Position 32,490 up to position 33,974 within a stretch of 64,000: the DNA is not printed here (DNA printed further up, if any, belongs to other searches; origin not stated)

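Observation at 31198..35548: Two tandem radical SAM/SPASM enzymes translationally coupled to an NMO-family flavoenzyme, facing a PNPOx-like gene across a palindromic operator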

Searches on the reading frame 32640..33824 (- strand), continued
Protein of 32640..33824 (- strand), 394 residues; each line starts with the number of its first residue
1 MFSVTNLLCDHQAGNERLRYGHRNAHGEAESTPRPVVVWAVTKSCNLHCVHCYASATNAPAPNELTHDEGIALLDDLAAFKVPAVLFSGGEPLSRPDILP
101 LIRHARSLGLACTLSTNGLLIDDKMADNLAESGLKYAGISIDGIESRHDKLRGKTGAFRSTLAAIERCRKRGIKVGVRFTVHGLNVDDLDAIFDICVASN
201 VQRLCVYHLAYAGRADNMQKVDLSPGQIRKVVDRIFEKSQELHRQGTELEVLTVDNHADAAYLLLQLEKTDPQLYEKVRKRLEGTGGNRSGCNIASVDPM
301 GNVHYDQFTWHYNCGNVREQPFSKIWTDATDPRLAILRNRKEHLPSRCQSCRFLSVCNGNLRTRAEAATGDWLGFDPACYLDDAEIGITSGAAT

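Call 34: search_solved_structures(query=window:32640-33824:-, max_evalue=0.00001)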
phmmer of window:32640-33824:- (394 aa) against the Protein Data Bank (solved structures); distinct sequences matched with E-value up to 0.00001: 9.
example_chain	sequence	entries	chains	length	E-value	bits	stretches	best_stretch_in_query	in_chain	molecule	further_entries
6efn_A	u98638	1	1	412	1.8e-20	76.6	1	39-201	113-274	Sporulation killing factor maturation protein SkfB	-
6c8v_A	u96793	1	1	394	3.4e-18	69.1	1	30-382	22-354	Coenzyme PQQ synthesis protein E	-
7tol_A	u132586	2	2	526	4.4e-13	52.3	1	41-218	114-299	glycerol dibiphytanyl glycerol tetraether - macrocyclic archaeol synthase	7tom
7vob_C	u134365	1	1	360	2.3e-10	43.3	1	30-197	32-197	Cytosylglucuronate decarboxylase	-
7voc_C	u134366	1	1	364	2.4e-10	43.3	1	30-197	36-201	Cytosylglucuronate decarboxylase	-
2fb2_A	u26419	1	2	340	2.3e-07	33.4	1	37-191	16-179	Molybdenum cofactor biosynthesis protein A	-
1tv7_A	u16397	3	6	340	3.9e-07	32.7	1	39-191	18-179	Molybdenum cofactor biosynthesis protein A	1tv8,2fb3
8wm2_A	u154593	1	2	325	2e-06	30.4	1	40-201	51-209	Fe-S radical SAM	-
5wgg_A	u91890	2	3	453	6.7e-06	28.6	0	40-154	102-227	Radical SAM domain protein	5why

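Call 41: search_dna_similar(query=window:32640-33824:-, collection=plasmids, mode=protein, max_rows=40, max_evalue=1e-20)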
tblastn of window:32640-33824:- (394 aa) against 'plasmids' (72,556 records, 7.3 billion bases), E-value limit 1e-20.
Records with a match: 125; places in all: 140; records where one place covers at least 80% of the query: 122.
Best place of each record, by identity: <60% 125.
By first word of the organism name: Bacillus 31; Thermus 20; Sinorhizobium 14; Roseibium 7; Halobaculum 6; Labrenzia 4; Ruegeria 4; Azospirillum 4; Halomarina 2; Haloferax 2; and 26 more.
By predicted mobility (MOB-suite, as given by PLSDB): non-mobilizable 91; conjugative 17; mobilizable 17.
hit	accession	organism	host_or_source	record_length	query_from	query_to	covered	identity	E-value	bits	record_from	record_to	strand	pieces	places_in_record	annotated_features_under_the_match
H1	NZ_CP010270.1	Paenibacillus polymyxa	-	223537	1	388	98%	46.7%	3e-107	353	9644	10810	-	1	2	radical SAM protein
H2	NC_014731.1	Halogeometricum borinquense DSM 11551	-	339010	1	391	99%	44.5%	8e-102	337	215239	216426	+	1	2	TIGR04347 family pseudo-SAM/SPASM protein | Htur_1727 family rSAM-partnered candidate RiPP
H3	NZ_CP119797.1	Halomontanus rarus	cell culture,sediment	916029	1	386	98%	45.0%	8e-100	332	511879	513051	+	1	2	TIGR04347 family pseudo-SAM/SPASM protein | Htur_1727 family rSAM-partnered candidate RiPP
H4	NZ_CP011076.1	Brevibacillus laterosporus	Oryza sativa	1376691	1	390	99%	43.9%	2e-101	337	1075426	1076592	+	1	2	none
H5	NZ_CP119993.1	Halomarina sp. PSR21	cell culture,saline soil from Tarim ...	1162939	1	392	99%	43.6%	9e-82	330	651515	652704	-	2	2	record has no annotation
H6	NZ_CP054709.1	Halarchaeum sp. CBA1220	solar salt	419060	1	385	98%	44.2%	2e-96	322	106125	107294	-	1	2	TIGR04347 family pseudo-SAM/SPASM protein | Htur_1727 family rSAM-partnered candidate RiPP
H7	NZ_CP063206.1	Haloferax gibbonsii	cultured ...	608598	1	388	98%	43.3%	8e-96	320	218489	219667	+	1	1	TIGR04347 family pseudo-SAM/SPASM protein | Htur_1727 family rSAM-partnered candidate RiPP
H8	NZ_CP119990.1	Halobaculum marinum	cell culture,sediment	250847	2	390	99%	43.0%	6e-77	314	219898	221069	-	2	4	Htur_1727 family rSAM-partnered candidate RiPP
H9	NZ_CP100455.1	Halomarina sp. BND7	cell culture,sediment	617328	1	394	100%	42.1%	1e-92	311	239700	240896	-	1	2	TIGR04347 family pseudo-SAM/SPASM protein | Htur_1727 family rSAM-partnered candidate RiPP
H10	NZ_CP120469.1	Halobaculum limi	cell culture,sediment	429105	1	390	99%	42.4%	1e-94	317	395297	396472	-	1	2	TIGR04347 family pseudo-SAM/SPASM protein | Htur_1727 family rSAM-partnered candidate RiPP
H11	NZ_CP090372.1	Halobaculum sp. CBA1158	solar salt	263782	1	385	98%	42.7%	3e-91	307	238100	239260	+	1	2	TIGR04347 family pseudo-SAM/SPASM protein | Htur_1727 family rSAM-partnered candidate RiPP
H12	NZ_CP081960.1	Halobaculum magnesiiphilum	cell culture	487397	1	385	98%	41.9%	1e-91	308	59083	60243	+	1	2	TIGR04347 family pseudo-SAM/SPASM protein | Htur_1727 family rSAM-partnered candidate RiPP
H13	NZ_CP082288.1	Halobaculum roseum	cell culture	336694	1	385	98%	41.6%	1e-90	305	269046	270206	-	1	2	TIGR04347 family pseudo-SAM/SPASM protein | Htur_1727 family rSAM-partnered candidate RiPP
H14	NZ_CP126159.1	Halobaculum halobium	cell culture,sediment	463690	1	381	97%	42.1%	2e-90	305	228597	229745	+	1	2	TIGR04347 family pseudo-SAM/SPASM protein | Htur_1727 family rSAM-partnered candidate RiPP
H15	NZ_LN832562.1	Paracoccus aminovorans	-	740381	34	393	91%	43.0%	2e-86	293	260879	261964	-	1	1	nirJ: heme d1 biosynthesis radical SAM protein NirJ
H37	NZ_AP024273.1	Thermus thermophilus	-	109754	36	379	87%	32.2%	2e-34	142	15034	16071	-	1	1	TIGR04053 family radical SAM/SPASM domain-containing protein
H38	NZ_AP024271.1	Thermus thermophilus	-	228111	36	379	87%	32.2%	2e-34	142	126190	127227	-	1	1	TIGR04053 family radical SAM/SPASM domain-containing protein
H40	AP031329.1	Thermus thermophilus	-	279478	36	379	87%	32.0%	4e-37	150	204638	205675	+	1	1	TIGR04053 family radical SAM/SPASM domain-containing protein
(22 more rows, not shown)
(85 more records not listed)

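Call 42: get_annotated_region(hit=H2, flank=6000)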
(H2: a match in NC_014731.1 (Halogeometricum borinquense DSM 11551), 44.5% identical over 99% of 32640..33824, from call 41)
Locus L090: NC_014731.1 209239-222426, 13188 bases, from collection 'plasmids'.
description: Halogeometricum borinquense DSM 11551 plasmid pHBOR02, complete sequence
organism: Halogeometricum borinquense DSM 11551 (NCBI taxid 469382)
taxonomy: Archaea; Euryarchaeota; Halobacteria; Halobacteriales; Haloferacaceae; Halogeometricum; Halogeometricum borinquense; Halogeometricum borinquense DSM 11551
host: -; source: -; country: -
typing (MOB-suite, as given by PLSDB): non-mobilizable
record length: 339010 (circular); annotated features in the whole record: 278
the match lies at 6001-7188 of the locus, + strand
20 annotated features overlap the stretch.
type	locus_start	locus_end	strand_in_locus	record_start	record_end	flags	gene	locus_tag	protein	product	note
CDS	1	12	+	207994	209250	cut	-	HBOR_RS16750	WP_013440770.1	RNA-guided endonuclease TnpB family protein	-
CDS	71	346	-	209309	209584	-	-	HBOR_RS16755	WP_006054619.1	HalOD1 output domain-containing protein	-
CDS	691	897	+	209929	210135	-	-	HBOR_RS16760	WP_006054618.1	HVO_2142 family zinc finger protein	-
CDS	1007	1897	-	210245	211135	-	-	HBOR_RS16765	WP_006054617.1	universal stress protein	-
CDS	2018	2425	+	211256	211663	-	-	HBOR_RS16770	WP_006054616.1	SHOCT domain-containing protein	-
CDS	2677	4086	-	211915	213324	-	-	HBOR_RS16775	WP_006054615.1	hypothetical protein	-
CDS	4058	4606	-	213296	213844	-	-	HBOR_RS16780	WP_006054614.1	molybdopterin-dependent oxidoreductase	-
CDS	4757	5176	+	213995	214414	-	-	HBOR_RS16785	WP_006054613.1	cupin domain-containing protein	-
CDS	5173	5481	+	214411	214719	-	-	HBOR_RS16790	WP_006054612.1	cupin domain-containing protein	-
CDS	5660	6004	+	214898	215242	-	-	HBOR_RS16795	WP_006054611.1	Htur_1727 family rSAM-partnered candidate RiPP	-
CDS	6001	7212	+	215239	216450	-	-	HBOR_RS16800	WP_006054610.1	TIGR04347 family pseudo-SAM/SPASM protein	-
CDS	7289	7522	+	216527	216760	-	-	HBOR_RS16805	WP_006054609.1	DUF2249 domain-containing protein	-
CDS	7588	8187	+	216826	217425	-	-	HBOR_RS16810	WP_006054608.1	hypothetical protein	-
CDS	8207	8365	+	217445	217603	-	-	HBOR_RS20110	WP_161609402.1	hypothetical protein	-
CDS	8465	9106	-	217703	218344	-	-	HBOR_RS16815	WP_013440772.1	helix-turn-helix domain-containing protein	-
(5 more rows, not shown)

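Call 43: get_annotated_region(hit=H1, flank=6000)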
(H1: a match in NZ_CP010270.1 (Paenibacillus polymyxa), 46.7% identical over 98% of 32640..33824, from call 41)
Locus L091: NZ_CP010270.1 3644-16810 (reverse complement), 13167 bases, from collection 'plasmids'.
description: Paenibacillus polymyxa strain Sb3-1 plasmid pSb31l, complete sequence
organism: Paenibacillus polymyxa (NCBI taxid 1406)
taxonomy: Bacteria; Bacillota; Bacilli; Bacillales; Paenibacillaceae; Paenibacillus; Paenibacillus polymyxa
host: -; source: -; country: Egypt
typing (MOB-suite, as given by PLSDB): non-mobilizable; replicon rep_cluster_2425
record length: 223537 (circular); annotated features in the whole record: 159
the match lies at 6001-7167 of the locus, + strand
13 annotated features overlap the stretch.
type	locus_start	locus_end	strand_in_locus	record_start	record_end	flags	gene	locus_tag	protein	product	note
CDS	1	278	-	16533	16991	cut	-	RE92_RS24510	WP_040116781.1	AbrB/MazE/SpoVT family DNA-binding domain-containing protein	-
CDS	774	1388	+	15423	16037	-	-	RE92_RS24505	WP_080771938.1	restriction endonuclease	-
CDS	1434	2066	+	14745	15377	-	-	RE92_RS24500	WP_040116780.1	hypothetical protein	-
CDS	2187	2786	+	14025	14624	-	-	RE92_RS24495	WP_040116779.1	hypothetical protein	-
CDS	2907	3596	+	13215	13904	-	-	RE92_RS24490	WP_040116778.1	hypothetical protein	-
CDS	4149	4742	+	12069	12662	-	-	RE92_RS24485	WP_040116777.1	hypothetical protein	-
CDS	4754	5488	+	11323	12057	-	-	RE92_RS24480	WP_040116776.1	hypothetical protein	-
CDS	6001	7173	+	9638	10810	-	-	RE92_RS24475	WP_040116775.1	radical SAM protein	-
CDS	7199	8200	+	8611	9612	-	-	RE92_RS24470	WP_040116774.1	radical SAM protein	-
CDS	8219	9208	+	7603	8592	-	-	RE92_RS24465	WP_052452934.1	AsnC family transcriptional regulator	-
CDS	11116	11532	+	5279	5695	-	-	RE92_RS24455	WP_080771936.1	recombinase family protein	-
CDS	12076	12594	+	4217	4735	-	-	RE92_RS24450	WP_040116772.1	sigma-70 family RNA polymerase sigma factor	GO:0006352 - DNA-templated transcription initiation [Evidence IEA]; GO:0006355 - regulation of DNA-templated ...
CDS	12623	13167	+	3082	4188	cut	-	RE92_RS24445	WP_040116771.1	hypothetical protein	-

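Call 74: search_protein_families(library=pfam, proteins=[L018:4307-4813:+, L022:3947-5035:-, L022:5052-5609:-, L027:7868-8902:-, L027:11288-12838:+, L020:6294-7373:-, L020:10139-11068:+, L021:1933-2979:-, L021:5784-8423:-, L017:6323-7618:-])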
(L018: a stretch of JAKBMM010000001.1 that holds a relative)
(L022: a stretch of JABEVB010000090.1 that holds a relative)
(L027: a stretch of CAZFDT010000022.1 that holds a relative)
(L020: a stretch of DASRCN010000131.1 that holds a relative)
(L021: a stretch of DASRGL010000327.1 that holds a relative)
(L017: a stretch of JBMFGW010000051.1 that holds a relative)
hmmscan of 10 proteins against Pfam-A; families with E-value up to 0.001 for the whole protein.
L018:4307-4813:+ (168 aa): 0 families

L022:3947-5035:- (362 aa): 2 families
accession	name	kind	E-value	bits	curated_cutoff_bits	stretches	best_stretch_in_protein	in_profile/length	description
PF02163.28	Peptidase_M50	-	2.3e-10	40.6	27.2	1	84-223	7-199/221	Peptidase family M50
PF20216.3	DUF6576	-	1.7e-06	28.5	27.3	1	317-348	12-43/47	Family of unknown function (DUF6576)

L022:5052-5609:- (185 aa): 2 families
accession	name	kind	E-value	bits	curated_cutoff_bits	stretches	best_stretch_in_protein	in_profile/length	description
PF00293.34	NUDIX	-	9.4e-19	68.2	21.1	1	45-162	3-124/134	NUDIX domain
PF14815.12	NUDIX_4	-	0.00083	19.6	35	0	54-110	6-60/113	NUDIX domain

L027:7868-8902:- (344 aa): 1 family
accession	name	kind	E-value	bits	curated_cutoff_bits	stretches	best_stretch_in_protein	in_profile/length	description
PF00459.30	Inositol_P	-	7e-49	167.2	27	1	23-341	5-268/271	Inositol monophosphatase family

L027:11288-12838:+ (516 aa): 0 families

L020:6294-7373:- (359 aa): 0 families

L020:10139-11068:+ (309 aa): 0 families

L021:1933-2979:- (348 aa): 4 families
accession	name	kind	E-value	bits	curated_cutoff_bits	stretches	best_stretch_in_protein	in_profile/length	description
PF13377.12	Peripla_BP_3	-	3.9e-35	121.8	26.5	1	177-338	2-167/167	Periplasmic binding protein-like domain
PF00532.27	Peripla_BP_1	-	9.1e-17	61.9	22.2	1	88-277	23-214/281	Periplasmic binding proteins and sugar binding domain of LacI family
PF00356.27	LacI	-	2.8e-16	59.5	27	1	11-55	2-46/46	Bacterial regulatory proteins, lacI family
PF13407.12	Peripla_BP_4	-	2.8e-07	30.8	35.1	1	124-285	57-220/258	Periplasmic binding protein domain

L021:5784-8423:- (879 aa): 0 families

L017:6323-7618:- (431 aa): 1 family
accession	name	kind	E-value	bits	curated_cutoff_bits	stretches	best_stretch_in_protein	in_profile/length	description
PF03116.20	NQR2_RnfD_RnfE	-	6.1e-16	59.1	27.7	1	72-426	14-293/296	NQR2, RnfD, RnfE family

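Call 89: search_protein_representatives(protein=window:32640-33824:-)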
Query: 394 residues. Proteins with E-value up to 0.001 (for the whole library): 51365; up to 1e-10: 15655; up to 1e-30: 567. The best 150 are listed.
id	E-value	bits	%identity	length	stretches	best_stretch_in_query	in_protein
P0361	1.9e-159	547.4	62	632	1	1-388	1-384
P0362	2.2e-132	458.3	53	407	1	2-385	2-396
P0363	4.1e-113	394.8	65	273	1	1-272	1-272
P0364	5.1e-110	384.6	49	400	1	32-387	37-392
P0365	4.4e-105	368.4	47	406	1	1-387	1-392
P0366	5.7e-103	361.4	44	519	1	31-392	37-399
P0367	1.4e-98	347.0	46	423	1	4-388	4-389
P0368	1.5e-97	343.6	44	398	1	3-391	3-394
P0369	6.8e-97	341.4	46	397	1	5-392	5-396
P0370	6.6e-96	338.2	44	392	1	1-387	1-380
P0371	5.0e-94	332.0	74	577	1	1-215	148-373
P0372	8.1e-93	328.0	43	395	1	25-387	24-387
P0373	8.6e-93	327.9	43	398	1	5-387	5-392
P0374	1.6e-92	327.0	44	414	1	2-389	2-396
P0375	1.9e-92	326.8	41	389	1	23-389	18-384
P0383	2.4e-82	293.5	40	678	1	32-390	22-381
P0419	2.0e-65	237.8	38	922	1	36-381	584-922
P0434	2.5e-59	217.8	31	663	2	35-380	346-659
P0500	2.2e-45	171.8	35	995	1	32-380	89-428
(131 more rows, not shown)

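Call 90: search_protein_families(library=pfam, proteins=[P0361, P0371, P0366, P0383, P0419, P0434, P0500, P0362], max_evalue=0.0001)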
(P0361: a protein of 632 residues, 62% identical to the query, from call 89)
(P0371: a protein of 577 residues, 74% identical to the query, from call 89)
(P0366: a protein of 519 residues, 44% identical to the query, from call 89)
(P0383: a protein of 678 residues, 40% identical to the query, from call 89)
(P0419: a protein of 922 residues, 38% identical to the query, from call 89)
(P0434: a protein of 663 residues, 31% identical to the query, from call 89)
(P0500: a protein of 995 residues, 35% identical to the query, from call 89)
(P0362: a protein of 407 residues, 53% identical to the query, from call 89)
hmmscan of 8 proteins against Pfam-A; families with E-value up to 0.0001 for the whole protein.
P0361 (632 aa): 7 families
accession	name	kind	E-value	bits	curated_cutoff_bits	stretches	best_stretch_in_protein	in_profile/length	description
PF04055.27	Radical_SAM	-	4.6e-28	98.9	29.5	1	37-190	3-164/166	Radical SAM superfamily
PF06325.19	PrmA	-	8.2e-11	42.4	22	1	419-502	158-233/296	Ribosomal protein L11 methyltransferase (PrmA)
PF02475.24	TRM5-TYW2_MTfase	-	1.7e-06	28.6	28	1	419-479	33-94/164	TRM5/TYW2 methyltransferase domain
PF13353.11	Fer4_12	-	3.2e-06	27.9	22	1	36-139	10-115/137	4Fe-4S single cluster domain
PF05175.20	MTS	-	5.7e-06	26.5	23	0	423-487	32-96/170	Methyltransferase small domain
PF13649.12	Methyltransf_25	-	7.4e-06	27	27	1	426-483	1-57/97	Methyltransferase domain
PF13847.12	Methyltransf_31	-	8.1e-06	26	27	1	421-550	2-108/145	Methyltransferase domain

P0371 (577 aa): 2 families
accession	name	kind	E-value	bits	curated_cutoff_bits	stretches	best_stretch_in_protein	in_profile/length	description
PF04055.27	Radical_SAM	-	7.7e-26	91.7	29.5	1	199-344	3-154/166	Radical SAM superfamily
PF13353.11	Fer4_12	-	2.4e-06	28.3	22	1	196-301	10-115/137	4Fe-4S single cluster domain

P0366 (519 aa): 2 families
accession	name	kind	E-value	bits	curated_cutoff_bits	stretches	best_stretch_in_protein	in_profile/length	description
PF04055.27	Radical_SAM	-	4.1e-27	95.8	29.5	1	46-202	2-166/166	Radical SAM superfamily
PF13353.11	Fer4_12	-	3.4e-06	27.8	22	1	49-152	13-118/137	4Fe-4S single cluster domain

P0383 (678 aa): 4 families
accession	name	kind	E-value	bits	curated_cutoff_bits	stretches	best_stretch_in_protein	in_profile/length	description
PF00590.25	TP_methylase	-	2.2e-52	178.5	27.8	1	421-632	1-211/212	Tetrapyrrole (Corrin/Porphyrin) Methylases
PF04055.27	Radical_SAM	-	3.7e-29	102.5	29.5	1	31-186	2-165/166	Radical SAM superfamily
PF13353.11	Fer4_12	-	7.5e-10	39.7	22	1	33-137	12-118/137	4Fe-4S single cluster domain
PF13186.11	SPASM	-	2.8e-05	24.8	21.5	1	286-342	8-66/67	Iron-sulfur cluster-binding domain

P0419 (922 aa): 7 families
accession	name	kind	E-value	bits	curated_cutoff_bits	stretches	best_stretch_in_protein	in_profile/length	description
PF02239.22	Cytochrom_D1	-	1.1e-46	159.6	25.5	1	131-468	3-368/368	Cytochrome D1 heme domain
PF04055.27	Radical_SAM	-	1.1e-23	84.6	29.5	1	588-725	2-144/166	Radical SAM superfamily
PF13442.11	Cytochrome_CBB3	-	1.5e-14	54.5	27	1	29-98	5-68/68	Cytochrome C oxidase, cbb3-type, subunit III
PF00034.26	Cytochrom_C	-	1.5e-13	52.3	21.3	1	478-553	4-88/90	Cytochrome c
PF13353.11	Fer4_12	-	1e-07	32.8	22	1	590-692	12-118/137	4Fe-4S single cluster domain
PF13186.11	SPASM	-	4.5e-06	27.3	21.5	1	835-892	4-66/67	Iron-sulfur cluster-binding domain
PF25174.1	Beta-prop_THOC3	-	8.4e-06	25.4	305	0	166-277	52-162/272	THOC3 beta-propeller domain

P0434 (663 aa): 3 families
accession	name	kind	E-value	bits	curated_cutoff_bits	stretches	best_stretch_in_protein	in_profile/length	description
PF04055.27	Radical_SAM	-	6.6e-53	179.7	29.5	2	351-505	2-165/166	Radical SAM superfamily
PF13186.11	SPASM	-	3e-21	75.9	21.5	2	249-308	1-66/67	Iron-sulfur cluster-binding domain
PF13353.11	Fer4_12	-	2.4e-19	70.4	22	2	354-452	13-115/137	4Fe-4S single cluster domain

P0500 (995 aa): 4 families
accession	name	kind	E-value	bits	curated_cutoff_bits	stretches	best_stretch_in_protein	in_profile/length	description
PF17805.7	AsnC_trans_reg2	-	1.1e-41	141.3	27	2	889-978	2-86/86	AsnC-like ligand binding domain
PF04055.27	Radical_SAM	-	2.6e-24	86.7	29.5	1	97-253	2-162/166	Radical SAM superfamily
PF22451.2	NirdL-like_HTH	-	2.3e-13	50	27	1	439-482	4-47/47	Siroheme decarboxylase NirDL-like HTH domain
PF13186.11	SPASM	-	6.9e-08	33.1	21.5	1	341-400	1-66/67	Iron-sulfur cluster-binding domain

P0362 (407 aa): 3 families
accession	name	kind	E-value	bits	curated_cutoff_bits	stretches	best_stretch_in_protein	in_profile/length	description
PF04055.27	Radical_SAM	-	1.9e-26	93.7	29.5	1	51-206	2-165/166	Radical SAM superfamily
PF13353.11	Fer4_12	-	6.2e-07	30.2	22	1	53-157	12-118/137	4Fe-4S single cluster domain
PF13186.11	SPASM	-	3.5e-05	24.4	21.5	1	303-362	5-66/67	Iron-sulfur cluster-binding domain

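Call 91: find_encoding_contigs(protein=P0362, flank=8000, max_places=3)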
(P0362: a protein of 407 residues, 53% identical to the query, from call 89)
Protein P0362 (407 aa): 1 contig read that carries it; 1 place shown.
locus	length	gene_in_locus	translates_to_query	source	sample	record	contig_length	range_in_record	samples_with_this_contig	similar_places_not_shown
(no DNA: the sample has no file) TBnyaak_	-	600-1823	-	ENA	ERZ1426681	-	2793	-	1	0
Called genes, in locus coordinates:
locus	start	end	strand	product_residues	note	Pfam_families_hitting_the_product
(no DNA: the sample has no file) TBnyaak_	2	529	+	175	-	?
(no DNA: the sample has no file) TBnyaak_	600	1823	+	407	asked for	PF04055:Radical_SAM, PF13353:Fer4_12 (weak), PF13186:SPASM (faint)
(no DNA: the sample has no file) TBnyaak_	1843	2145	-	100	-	PF07876:Dabb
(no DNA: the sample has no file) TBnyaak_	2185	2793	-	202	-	?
